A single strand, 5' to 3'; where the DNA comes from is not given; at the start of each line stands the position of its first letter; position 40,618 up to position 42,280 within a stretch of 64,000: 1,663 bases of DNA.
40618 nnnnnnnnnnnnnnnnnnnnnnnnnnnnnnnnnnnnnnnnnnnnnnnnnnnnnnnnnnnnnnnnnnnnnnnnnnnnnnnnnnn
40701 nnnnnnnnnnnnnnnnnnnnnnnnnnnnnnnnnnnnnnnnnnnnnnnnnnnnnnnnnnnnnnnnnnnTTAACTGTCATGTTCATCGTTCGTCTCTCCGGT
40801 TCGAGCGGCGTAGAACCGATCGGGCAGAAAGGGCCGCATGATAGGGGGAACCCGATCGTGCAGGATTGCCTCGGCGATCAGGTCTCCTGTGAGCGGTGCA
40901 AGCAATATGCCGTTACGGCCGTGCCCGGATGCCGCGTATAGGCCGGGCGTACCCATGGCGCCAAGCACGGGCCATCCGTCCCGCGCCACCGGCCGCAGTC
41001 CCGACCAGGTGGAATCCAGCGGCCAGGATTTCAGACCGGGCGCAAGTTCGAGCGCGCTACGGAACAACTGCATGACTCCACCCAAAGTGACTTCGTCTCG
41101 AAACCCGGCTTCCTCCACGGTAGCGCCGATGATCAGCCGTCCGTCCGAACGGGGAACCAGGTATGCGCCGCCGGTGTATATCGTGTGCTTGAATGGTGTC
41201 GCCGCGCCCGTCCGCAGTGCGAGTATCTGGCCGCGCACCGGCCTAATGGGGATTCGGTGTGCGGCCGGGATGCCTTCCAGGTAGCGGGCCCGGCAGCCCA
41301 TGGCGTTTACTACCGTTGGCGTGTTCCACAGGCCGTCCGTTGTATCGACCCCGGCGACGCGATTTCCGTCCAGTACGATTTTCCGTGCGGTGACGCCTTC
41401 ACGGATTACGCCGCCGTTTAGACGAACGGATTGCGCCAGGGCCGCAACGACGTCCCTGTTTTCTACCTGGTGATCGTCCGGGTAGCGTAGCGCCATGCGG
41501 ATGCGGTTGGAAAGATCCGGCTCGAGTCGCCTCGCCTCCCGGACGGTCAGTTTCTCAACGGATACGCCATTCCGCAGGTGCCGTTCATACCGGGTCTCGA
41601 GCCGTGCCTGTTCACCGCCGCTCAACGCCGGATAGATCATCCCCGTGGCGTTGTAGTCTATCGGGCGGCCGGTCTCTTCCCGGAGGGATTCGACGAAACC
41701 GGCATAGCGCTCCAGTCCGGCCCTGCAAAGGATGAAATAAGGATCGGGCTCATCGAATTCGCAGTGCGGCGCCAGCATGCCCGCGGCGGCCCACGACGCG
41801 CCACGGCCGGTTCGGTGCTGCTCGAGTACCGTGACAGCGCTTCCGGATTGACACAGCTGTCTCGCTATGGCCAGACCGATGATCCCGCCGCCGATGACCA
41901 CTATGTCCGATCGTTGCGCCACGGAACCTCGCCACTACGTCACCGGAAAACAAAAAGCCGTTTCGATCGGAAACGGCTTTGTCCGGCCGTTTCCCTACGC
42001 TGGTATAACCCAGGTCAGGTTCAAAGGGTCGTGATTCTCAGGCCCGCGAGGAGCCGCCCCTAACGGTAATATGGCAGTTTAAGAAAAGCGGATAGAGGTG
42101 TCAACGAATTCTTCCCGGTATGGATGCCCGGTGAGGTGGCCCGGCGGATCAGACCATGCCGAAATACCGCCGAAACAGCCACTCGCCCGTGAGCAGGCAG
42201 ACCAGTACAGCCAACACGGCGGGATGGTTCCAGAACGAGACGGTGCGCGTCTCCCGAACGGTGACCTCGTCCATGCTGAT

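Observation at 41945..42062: TPP riboswitch with terminator-type expression platform controlling thiO-thiS-thiG-thiE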

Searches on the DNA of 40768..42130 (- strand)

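Call 14: search_rna_families(sources=[L001, L002, L003, L004, L005, L006, L007, L008, L009, L010, L011], threshold=gathering)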
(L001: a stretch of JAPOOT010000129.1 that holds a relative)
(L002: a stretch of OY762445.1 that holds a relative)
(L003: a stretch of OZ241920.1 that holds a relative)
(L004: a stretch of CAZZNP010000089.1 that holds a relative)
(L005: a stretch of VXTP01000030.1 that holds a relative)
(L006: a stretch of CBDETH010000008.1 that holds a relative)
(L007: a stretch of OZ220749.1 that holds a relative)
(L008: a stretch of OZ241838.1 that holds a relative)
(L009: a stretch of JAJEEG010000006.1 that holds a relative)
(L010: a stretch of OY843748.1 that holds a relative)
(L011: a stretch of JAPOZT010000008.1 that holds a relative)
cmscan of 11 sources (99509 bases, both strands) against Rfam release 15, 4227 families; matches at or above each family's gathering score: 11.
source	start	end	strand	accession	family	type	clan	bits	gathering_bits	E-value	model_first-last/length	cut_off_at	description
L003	3852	3948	+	RF00059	TPP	Cis-reg; riboswitch;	-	70.8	54.3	1e-11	1-105/105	no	TPP riboswitch aptamer (THI element)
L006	3852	3948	+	RF00059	TPP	Cis-reg; riboswitch;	-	70.8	54.3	1e-11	1-105/105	no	TPP riboswitch aptamer (THI element)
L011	3852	3948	+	RF00059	TPP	Cis-reg; riboswitch;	-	70.1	54.3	1.4e-11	1-105/105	no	TPP riboswitch aptamer (THI element)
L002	3852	3948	+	RF00059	TPP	Cis-reg; riboswitch;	-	69.9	54.3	1.6e-11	1-105/105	no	TPP riboswitch aptamer (THI element)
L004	3852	3948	+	RF00059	TPP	Cis-reg; riboswitch;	-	69.6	54.3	1.9e-11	1-105/105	no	TPP riboswitch aptamer (THI element)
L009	3852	3948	+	RF00059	TPP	Cis-reg; riboswitch;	-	69.5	54.3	2.1e-11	1-105/105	no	TPP riboswitch aptamer (THI element)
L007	3852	3948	+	RF00059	TPP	Cis-reg; riboswitch;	-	69.4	54.3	2.2e-11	1-105/105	no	TPP riboswitch aptamer (THI element)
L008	3853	3949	+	RF00059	TPP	Cis-reg; riboswitch;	-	69.3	54.3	2.3e-11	1-105/105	no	TPP riboswitch aptamer (THI element)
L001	3852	3948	+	RF00059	TPP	Cis-reg; riboswitch;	-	68.9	54.3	2.8e-11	1-105/105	no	TPP riboswitch aptamer (THI element)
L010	3852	3948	+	RF00059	TPP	Cis-reg; riboswitch;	-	68.7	54.3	3.2e-11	1-105/105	no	TPP riboswitch aptamer (THI element)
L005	3852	3948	+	RF00059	TPP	Cis-reg; riboswitch;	-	68.4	54.3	3.8e-11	1-105/105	no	TPP riboswitch aptamer (THI element)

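Call 15: search_rna_families(sources=[L012, L013, L014, L015, L016, L017, L018, L019, L020, L021, L022], threshold=gathering)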
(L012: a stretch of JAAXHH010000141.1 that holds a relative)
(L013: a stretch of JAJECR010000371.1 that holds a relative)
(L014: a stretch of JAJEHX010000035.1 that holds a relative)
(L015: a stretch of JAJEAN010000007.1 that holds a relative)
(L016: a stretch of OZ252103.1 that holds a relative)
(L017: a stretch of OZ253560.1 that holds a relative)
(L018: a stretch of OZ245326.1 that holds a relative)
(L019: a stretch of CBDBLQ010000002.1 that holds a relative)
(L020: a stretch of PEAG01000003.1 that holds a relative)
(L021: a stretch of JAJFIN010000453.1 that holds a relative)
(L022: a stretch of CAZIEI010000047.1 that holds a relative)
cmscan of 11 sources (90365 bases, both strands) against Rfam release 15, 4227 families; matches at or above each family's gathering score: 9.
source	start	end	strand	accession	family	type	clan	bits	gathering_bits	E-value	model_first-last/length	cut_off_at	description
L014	3852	3948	+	RF00059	TPP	Cis-reg; riboswitch;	-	72.1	54.3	4.3e-12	1-105/105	no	TPP riboswitch aptamer (THI element)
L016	3852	3948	+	RF00059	TPP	Cis-reg; riboswitch;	-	71.1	54.3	7.7e-12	1-105/105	no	TPP riboswitch aptamer (THI element)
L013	3853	3949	+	RF00059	TPP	Cis-reg; riboswitch;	-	70.5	54.3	1.1e-11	1-105/105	no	TPP riboswitch aptamer (THI element)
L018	3852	3948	+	RF00059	TPP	Cis-reg; riboswitch;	-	70.1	54.3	1.4e-11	1-105/105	no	TPP riboswitch aptamer (THI element)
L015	3851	3947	+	RF00059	TPP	Cis-reg; riboswitch;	-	69.9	54.3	1.5e-11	1-105/105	no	TPP riboswitch aptamer (THI element)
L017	3852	3948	+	RF00059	TPP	Cis-reg; riboswitch;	-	69.8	54.3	1.6e-11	1-105/105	no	TPP riboswitch aptamer (THI element)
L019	3852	3948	+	RF00059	TPP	Cis-reg; riboswitch;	-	69.6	54.3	1.8e-11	1-105/105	no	TPP riboswitch aptamer (THI element)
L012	3851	3947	+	RF00059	TPP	Cis-reg; riboswitch;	-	68.4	54.3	3.6e-11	1-105/105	no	TPP riboswitch aptamer (THI element)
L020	7797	7869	+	RF00005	tRNA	Gene; tRNA;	CL00001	68.4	29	1.2e-12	1-71/71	no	tRNA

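Call 40: search_rna_families(sources=[L023, L024, L025, L026, L027, L028, L029, L030, L033, L034, L036, L037, L038, L039, L040, L041, L046, L048, L050, L054], threshold=gathering)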
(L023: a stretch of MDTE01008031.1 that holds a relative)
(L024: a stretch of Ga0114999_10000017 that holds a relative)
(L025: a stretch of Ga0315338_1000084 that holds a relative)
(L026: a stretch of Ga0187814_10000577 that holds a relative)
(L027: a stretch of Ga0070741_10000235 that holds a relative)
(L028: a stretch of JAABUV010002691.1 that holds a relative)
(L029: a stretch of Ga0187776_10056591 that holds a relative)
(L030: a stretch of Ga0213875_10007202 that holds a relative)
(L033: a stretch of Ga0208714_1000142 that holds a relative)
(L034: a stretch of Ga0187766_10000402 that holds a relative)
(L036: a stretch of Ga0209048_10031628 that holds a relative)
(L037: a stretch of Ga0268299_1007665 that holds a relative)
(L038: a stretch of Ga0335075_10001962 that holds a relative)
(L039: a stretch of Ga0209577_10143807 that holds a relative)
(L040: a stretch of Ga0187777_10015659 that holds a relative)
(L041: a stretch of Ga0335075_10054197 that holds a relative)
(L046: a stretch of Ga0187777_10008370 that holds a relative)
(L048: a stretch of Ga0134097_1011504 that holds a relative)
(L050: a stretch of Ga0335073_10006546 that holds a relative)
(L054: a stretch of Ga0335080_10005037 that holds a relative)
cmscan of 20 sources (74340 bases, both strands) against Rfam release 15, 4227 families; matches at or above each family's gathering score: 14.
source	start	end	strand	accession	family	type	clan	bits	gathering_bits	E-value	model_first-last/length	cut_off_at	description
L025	1293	1388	+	RF00059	TPP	Cis-reg; riboswitch;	-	76.3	54.3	3.3e-13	1-105/105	no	TPP riboswitch aptamer (THI element)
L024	1349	1444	+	RF00059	TPP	Cis-reg; riboswitch;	-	73.9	54.3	1.3e-12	1-105/105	no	TPP riboswitch aptamer (THI element)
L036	1216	1328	+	RF00059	TPP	Cis-reg; riboswitch;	-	68.4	54.3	2.8e-11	1-105/105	no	TPP riboswitch aptamer (THI element)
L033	1320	1432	+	RF00059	TPP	Cis-reg; riboswitch;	-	68.2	54.3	3.3e-11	1-105/105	no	TPP riboswitch aptamer (THI element)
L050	1319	1429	+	RF00059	TPP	Cis-reg; riboswitch;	-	68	54.3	3.7e-11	1-105/105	no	TPP riboswitch aptamer (THI element)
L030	605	717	+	RF00059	TPP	Cis-reg; riboswitch;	-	66.3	54.3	9.5e-11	1-105/105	no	TPP riboswitch aptamer (THI element)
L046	1320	1429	+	RF00059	TPP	Cis-reg; riboswitch;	-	65.5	54.3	1.5e-10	1-105/105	no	TPP riboswitch aptamer (THI element)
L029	521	631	+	RF00059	TPP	Cis-reg; riboswitch;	-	65.4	54.3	1.6e-10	1-105/105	no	TPP riboswitch aptamer (THI element)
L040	1370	1482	+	RF00059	TPP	Cis-reg; riboswitch;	-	64.4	54.3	2.7e-10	1-105/105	no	TPP riboswitch aptamer (THI element)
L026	1375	1485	+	RF00059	TPP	Cis-reg; riboswitch;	-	64.2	54.3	3.1e-10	1-105/105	no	TPP riboswitch aptamer (THI element)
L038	1375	1484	+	RF00059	TPP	Cis-reg; riboswitch;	-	63.1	54.3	5.9e-10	1-105/105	no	TPP riboswitch aptamer (THI element)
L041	1372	1482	+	RF00059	TPP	Cis-reg; riboswitch;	-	63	54.3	6.1e-10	1-105/105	no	TPP riboswitch aptamer (THI element)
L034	1370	1483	+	RF00059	TPP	Cis-reg; riboswitch;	-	62.2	54.3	9.7e-10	1-105/105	no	TPP riboswitch aptamer (THI element)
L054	1322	1444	+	RF00059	TPP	Cis-reg; riboswitch;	-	61.9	54.3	1.1e-09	1-105/105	no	TPP riboswitch aptamer (THI element)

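Call 45: search_rna_families(source=L023, start=1290, end=1510, threshold=evalue, max_evalue=10, show_alignments=3)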
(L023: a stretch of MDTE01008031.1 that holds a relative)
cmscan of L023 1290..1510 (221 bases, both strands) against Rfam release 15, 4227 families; matches with E-value up to 10: 3.
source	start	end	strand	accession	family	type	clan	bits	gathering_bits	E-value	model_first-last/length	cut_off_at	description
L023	1326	1475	+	RF02065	STnc340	Gene; sRNA;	-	15.1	80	8.2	1-130/130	no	Enterobacterial sRNA STnc340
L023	1445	1482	+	RF01373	CRISPR-DR60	Gene; CRISPR;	-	14.8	45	5.7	1-37/37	no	CRISPR RNA direct repeat element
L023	1385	1478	+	RF00519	suhB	Gene; sRNA;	CL00108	11.3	41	6.9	1-77/77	no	Makes More Granules Regulator RNA (mmgR)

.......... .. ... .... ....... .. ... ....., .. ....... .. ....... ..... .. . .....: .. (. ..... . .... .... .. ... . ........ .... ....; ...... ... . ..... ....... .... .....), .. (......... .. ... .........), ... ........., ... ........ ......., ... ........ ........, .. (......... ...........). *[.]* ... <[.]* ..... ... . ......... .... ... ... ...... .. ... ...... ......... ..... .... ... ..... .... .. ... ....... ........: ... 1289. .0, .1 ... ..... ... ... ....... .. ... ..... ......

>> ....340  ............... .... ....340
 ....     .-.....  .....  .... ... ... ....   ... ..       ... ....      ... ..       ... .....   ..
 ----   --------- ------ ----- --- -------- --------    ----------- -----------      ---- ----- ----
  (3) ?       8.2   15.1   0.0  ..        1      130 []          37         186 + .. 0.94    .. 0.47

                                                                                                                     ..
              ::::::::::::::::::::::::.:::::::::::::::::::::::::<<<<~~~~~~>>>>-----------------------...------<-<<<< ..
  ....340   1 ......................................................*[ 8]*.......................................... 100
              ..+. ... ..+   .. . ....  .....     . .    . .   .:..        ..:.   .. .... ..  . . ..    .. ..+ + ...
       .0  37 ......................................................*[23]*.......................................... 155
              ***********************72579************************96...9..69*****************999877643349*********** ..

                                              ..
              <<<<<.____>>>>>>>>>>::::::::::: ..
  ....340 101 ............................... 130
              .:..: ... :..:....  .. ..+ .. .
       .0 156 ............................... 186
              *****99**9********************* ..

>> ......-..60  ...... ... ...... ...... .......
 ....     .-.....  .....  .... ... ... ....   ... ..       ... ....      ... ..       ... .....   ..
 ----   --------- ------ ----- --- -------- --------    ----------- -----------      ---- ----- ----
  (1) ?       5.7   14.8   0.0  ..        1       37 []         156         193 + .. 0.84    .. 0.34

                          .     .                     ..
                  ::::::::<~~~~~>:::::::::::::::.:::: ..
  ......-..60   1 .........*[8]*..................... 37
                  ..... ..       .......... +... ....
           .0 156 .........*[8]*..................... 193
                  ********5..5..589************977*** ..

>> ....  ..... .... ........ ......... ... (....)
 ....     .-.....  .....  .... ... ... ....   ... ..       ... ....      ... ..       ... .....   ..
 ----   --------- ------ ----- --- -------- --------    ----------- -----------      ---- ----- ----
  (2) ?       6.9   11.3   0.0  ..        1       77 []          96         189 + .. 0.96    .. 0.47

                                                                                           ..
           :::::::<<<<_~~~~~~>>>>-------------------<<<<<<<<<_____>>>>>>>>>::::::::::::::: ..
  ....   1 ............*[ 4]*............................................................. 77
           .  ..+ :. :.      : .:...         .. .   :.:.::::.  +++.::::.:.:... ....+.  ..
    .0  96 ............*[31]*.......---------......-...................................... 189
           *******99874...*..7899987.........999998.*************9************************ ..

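Call 47: search_rna_families(source=window, start=41900, end=42130, threshold=evalue, max_evalue=10, show_alignments=0)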
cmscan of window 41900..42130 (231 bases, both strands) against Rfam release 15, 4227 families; matches with E-value up to 10: 2.
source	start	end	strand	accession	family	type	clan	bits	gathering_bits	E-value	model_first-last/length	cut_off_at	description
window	41975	42071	-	RF00059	TPP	Cis-reg; riboswitch;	-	69.9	54.3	3.8e-14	1-105/105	no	TPP riboswitch aptamer (THI element)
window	41947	42006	-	RF00506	Thr_leader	Cis-reg; leader;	-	13.8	55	3.2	1-118/118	no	Threonine operon leader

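Call 54: search_rna_families(sources=[L103, L104, L105], threshold=evalue, max_evalue=0.1)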
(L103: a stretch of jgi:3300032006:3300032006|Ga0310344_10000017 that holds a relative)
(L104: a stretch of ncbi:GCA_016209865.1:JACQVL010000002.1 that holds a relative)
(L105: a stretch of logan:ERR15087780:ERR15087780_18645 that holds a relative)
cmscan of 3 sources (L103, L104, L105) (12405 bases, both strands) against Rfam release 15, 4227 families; matches with E-value up to 0.1: 2.
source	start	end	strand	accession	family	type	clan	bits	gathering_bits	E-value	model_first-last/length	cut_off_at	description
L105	1332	1428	+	RF00059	TPP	Cis-reg; riboswitch;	-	71.2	54.3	9.8e-13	1-105/105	no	TPP riboswitch aptamer (THI element)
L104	1359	1457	+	RF00059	TPP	Cis-reg; riboswitch;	-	68.9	54.3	3.7e-12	1-105/105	no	TPP riboswitch aptamer (THI element)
